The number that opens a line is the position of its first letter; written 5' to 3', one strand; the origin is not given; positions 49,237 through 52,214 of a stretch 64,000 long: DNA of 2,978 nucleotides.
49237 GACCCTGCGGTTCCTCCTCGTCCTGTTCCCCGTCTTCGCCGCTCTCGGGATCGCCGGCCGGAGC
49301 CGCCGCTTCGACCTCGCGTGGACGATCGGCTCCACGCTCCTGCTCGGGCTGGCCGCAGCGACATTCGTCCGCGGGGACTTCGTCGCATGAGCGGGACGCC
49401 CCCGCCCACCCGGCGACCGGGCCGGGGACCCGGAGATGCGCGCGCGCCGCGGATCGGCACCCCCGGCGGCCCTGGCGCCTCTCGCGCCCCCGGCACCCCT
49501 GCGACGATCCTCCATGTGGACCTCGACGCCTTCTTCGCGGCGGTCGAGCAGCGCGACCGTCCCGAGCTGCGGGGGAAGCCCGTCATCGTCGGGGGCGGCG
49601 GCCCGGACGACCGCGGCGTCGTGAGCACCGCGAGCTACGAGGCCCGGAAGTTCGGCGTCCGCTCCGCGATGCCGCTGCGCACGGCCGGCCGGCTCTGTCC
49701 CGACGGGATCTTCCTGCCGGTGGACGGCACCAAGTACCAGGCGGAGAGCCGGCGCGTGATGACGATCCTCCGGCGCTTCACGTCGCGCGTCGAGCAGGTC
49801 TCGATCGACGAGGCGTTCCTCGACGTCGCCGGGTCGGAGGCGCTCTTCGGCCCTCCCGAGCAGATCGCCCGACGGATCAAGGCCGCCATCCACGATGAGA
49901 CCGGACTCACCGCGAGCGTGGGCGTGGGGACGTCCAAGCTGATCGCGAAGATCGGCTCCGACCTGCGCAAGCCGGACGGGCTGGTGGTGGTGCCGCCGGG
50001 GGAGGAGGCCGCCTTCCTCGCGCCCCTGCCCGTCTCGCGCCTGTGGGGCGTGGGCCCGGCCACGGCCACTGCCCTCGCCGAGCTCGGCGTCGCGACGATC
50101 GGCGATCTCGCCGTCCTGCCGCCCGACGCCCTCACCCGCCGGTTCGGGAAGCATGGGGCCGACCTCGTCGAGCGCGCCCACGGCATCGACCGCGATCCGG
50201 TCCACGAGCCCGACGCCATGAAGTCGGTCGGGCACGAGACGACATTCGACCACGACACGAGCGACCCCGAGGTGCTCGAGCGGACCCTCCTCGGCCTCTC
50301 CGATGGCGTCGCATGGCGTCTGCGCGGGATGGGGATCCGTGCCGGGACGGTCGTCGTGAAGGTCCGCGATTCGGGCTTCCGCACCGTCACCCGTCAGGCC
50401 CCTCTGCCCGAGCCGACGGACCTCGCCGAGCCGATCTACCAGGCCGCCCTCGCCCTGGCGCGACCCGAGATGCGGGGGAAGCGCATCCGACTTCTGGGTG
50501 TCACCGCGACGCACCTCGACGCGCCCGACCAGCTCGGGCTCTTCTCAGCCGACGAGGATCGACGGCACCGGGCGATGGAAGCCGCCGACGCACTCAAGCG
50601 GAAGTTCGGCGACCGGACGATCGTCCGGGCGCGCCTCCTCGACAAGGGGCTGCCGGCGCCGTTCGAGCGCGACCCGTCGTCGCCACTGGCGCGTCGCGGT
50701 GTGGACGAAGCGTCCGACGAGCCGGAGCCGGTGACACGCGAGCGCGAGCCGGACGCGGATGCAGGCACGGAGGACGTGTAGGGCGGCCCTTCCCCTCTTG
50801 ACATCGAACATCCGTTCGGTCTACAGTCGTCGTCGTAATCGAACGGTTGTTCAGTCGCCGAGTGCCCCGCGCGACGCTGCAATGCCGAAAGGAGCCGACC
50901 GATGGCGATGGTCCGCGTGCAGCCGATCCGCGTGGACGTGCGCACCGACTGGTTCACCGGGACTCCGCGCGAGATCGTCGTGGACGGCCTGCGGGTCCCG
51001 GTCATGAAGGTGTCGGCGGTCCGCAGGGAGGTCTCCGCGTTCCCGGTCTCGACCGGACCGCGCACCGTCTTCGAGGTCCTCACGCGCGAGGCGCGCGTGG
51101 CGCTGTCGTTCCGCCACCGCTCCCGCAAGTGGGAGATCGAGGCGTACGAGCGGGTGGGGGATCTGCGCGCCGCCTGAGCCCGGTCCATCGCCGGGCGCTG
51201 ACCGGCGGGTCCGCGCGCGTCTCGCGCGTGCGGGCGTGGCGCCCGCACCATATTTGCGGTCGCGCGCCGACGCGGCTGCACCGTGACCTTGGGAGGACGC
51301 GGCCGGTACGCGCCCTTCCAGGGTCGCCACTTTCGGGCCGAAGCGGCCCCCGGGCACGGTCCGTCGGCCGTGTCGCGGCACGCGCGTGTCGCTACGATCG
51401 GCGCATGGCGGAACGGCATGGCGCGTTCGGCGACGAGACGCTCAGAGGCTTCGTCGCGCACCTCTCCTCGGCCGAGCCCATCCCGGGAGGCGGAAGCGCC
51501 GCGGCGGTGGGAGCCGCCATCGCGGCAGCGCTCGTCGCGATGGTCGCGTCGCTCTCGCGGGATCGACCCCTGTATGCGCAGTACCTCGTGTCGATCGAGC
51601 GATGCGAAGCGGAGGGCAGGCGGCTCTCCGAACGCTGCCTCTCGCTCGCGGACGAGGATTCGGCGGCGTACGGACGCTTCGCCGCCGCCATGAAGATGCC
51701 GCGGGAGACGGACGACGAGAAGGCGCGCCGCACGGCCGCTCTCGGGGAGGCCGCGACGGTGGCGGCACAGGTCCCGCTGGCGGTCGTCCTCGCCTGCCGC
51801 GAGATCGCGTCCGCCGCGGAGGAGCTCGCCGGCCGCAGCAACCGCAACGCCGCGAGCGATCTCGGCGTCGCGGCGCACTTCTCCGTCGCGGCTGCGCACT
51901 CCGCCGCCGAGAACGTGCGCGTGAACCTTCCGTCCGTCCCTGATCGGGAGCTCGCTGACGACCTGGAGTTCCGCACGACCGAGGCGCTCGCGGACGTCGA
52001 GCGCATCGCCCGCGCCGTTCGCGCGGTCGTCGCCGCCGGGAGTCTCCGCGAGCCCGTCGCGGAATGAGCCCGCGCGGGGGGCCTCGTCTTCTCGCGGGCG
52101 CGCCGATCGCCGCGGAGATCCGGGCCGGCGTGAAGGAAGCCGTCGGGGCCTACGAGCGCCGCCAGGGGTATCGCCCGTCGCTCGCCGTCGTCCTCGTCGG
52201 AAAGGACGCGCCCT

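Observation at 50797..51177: Tandem LexA boxes in a consensus-like promoter drive an unknown 91-aa protein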

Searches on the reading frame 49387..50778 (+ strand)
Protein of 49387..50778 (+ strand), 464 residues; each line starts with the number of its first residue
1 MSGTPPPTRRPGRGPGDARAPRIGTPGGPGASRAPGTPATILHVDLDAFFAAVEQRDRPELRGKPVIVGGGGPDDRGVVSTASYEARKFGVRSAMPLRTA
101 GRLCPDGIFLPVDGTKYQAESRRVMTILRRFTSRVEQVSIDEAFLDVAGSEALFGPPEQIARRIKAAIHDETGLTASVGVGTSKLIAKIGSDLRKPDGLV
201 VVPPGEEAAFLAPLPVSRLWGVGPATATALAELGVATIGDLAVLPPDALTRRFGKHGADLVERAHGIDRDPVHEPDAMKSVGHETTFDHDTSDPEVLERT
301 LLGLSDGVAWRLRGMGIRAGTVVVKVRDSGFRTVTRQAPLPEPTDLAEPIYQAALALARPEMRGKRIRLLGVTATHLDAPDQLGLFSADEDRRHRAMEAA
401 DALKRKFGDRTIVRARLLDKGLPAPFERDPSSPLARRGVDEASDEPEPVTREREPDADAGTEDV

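Call 52: search_dna_similar(query=window:49387-50778:+, collection=plasmids, mode=protein, max_rows=60, rows=spread, max_evalue=0.001)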
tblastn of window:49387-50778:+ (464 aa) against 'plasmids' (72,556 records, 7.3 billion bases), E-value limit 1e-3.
The search stops at 5000 records and this limit was reached: more records match than are counted here, and every count below describes the 5000 best-scoring records only.
Records with a match: at least 5000; places in all: 5723; records where one place covers at least 80% of the query: 1070.
Best place of each record, by identity: <60% 5000.
By first word of the organism name: Klebsiella 1500; Enterococcus 890; Bacillus 443; Acinetobacter 251; Enterobacter 204; Lactiplantibacillus 158; Listeria 143; Lactococcus 135; Rhizobium 123; Escherichia 96; and 173 more.
By predicted mobility (MOB-suite, as given by PLSDB): conjugative 2130; non-mobilizable 1517; mobilizable 1353.
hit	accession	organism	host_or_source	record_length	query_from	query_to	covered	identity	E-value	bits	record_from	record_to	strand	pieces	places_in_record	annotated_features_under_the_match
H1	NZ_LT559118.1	Nonomuraea gerenzanensis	-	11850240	36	418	83%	46.0%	1e-75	265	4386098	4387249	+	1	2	none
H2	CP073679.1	Sinorhizobium meliloti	Medicago truncatula,cell culture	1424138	41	393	76%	42.0%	2e-58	214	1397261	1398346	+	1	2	dinB: DNA polymerase IV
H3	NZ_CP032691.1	Rhizobium sp. CCGE532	Phaseolus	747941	41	377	73%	42.6%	9e-57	210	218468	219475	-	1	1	dinB: DNA polymerase IV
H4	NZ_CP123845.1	Agrobacterium fabrum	Raspberry,cell culture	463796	41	382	74%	40.8%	4e-54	202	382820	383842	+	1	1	dinB: DNA polymerase IV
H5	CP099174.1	Escherichia coli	culture,Pooled soil sample collected ...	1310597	41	378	73%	40.1%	8e-50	189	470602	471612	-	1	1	dinB: DNA polymerase IV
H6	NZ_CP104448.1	Acinetobacter baumannii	Homo sapiens,sputum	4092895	41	378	73%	35.2%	3e-54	203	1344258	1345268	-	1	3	none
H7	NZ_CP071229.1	Serratia marcescens subsp. marcescens ATCC 13880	Clone isolated from the evolution ...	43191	33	405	80%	29.0%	1e-17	94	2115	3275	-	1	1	umuC: translesion error-prone DNA polymerase V subunit UmuC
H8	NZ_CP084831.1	Klebsiella pneumoniae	Water,Whole organism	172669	45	438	85%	26.3%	1e-15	87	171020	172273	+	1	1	Y-family DNA polymerase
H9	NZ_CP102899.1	Klebsiella quasipneumoniae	mixed culture,well water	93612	45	438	85%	26.3%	1e-15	87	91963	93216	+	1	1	Y-family DNA polymerase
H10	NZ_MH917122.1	Klebsiella pneumoniae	Homo sapiens,sputum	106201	45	438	85%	26.3%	1e-15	87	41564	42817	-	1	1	Y-family DNA polymerase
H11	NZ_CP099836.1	Klebsiella quasipneumoniae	sheep rumen,strain,pasture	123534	45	438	85%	26.3%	1e-15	87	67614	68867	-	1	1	Y-family DNA polymerase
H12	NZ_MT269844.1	Klebsiella pneumoniae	-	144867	45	438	85%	26.3%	1e-15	87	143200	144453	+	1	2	Y-family DNA polymerase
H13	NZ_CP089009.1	Klebsiella pneumoniae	Homo sapiens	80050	45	438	85%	26.3%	2e-14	84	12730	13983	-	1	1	Y-family DNA polymerase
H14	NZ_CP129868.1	Klebsiella quasipneumoniae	Homo sapiens,whole organism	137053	45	438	85%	26.1%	9e-15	85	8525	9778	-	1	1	Y-family DNA polymerase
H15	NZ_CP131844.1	Enterococcus faecium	Homo sapiens,culture,blood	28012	44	421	81%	27.1%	1e-22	109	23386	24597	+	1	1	Y-family DNA polymerase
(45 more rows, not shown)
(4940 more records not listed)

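Call 98: search_protein_families(library=pfam, proteins=[window:49387-50778:+], max_evalue=0.001)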
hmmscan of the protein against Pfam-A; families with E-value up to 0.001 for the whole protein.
window:49387-50778:+ (464 aa): 5 families
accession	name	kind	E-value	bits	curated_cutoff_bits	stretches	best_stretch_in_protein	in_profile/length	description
PF00817.25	IMS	-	1.5e-53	181.2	23.2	1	44-192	1-148/148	impB/mucB/samB family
PF11799.13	IMS_C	-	8.1e-28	97.5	20.7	1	279-383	2-107/109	impB/mucB/samB family C-terminal domain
PF11798.14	IMS_HHH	-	5.3e-08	33.1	24.4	1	204-235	1-32/32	IMS family HHH motif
PF21999.2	IMS_HHH_1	-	1.5e-05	25.8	27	1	219-268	3-53/53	DNA polymerase-iota, thumb domain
PF14520.12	HHH_5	-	0.00057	20.7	27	0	221-254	9-44/57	Helix-hairpin-helix domain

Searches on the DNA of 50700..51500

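Call 87: search_rna_families(source=window, start=50700, end=51500, threshold=evalue, max_evalue=10)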
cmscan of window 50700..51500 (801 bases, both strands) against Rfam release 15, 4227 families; matches with E-value up to 10: 3.
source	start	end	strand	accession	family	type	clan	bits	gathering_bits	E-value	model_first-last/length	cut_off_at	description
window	50868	50933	+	RF04231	mir-9191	Gene; miRNA;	-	17.7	100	2.2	1-73/73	no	mir-9191 microRNA precursor family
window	51219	51277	-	RF01531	TB10Cs3H1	Gene; snRNA; snoRNA; HACA-box;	-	16.5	40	3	1-62/62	no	Trypanosomatid snoRNA TB10Cs3H1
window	51224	51327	+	RF02836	Bcj14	Gene; sRNA;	-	15.2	59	3.9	1-171/171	no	Burkholderia RNA 14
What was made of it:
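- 50854..50875 (+): 5'-UTR hairpin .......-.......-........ with a conserved GUGCCC loop. No Rfam match (call 87).
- Tried and rejected: No Rfam family, including the ZTP and THF riboswitches, matches 50700-51500 (call 87).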

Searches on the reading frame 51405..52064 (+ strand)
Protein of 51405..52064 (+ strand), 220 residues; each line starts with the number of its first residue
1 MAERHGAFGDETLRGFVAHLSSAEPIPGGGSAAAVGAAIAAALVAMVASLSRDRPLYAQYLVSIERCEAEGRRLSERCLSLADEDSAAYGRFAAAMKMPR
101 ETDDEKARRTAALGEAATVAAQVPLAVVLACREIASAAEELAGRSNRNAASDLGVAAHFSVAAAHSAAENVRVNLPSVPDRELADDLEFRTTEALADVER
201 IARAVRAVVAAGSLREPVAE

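Call 98: search_protein_families(library=pfam, proteins=[window:51405-52064:+], max_evalue=0.001)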
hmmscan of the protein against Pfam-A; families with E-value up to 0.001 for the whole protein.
window:51405-52064:+ (220 aa): 1 family
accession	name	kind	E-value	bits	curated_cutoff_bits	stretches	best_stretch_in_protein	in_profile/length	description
PF04961.17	FTCD_C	-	7.1e-53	179.5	24.5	1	12-189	1-178/182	Formiminotransferase-cyclodeaminase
